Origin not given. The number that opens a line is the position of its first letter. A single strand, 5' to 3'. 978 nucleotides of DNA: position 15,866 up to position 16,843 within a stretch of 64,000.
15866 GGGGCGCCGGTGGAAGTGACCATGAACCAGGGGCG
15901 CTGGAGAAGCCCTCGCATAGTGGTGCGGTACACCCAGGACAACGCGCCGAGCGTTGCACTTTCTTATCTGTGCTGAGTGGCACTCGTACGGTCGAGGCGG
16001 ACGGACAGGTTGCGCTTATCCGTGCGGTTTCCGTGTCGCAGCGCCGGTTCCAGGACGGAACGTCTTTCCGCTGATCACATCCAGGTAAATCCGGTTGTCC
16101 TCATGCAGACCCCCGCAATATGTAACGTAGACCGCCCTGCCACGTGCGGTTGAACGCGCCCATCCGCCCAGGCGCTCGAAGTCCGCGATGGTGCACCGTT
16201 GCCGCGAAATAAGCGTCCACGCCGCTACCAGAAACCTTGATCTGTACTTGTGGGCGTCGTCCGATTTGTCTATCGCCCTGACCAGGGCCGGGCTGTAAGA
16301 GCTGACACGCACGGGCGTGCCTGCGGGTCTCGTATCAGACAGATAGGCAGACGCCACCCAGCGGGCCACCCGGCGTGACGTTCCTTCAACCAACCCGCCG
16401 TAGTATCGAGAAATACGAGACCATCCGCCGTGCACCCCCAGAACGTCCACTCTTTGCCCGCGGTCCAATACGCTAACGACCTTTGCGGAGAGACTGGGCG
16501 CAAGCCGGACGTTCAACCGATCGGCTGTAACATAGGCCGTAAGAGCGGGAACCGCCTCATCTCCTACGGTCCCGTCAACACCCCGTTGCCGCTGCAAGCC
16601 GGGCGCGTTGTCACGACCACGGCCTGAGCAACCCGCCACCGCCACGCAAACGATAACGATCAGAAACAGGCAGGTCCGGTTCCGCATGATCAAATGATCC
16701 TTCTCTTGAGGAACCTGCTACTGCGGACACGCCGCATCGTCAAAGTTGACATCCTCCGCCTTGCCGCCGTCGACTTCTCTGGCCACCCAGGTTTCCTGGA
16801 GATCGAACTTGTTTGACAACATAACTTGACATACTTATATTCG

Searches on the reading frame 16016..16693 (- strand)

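Call 7: search_protein_families(library=pfam, proteins=[window:16016-16693:-], max_evalue=0.1)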
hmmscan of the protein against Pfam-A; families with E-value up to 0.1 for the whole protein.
window:16016-16693:- (225 aa): 2 families
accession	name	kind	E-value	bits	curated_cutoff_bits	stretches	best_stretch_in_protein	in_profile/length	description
PF08239.17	SH3_3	-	5.2e-12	46.2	27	1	58-119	1-54/54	Bacterial SH3 domain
PF06347.19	SH3_4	-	0.061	13.5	24.1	0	58-95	3-40/56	Bacterial SH3 domain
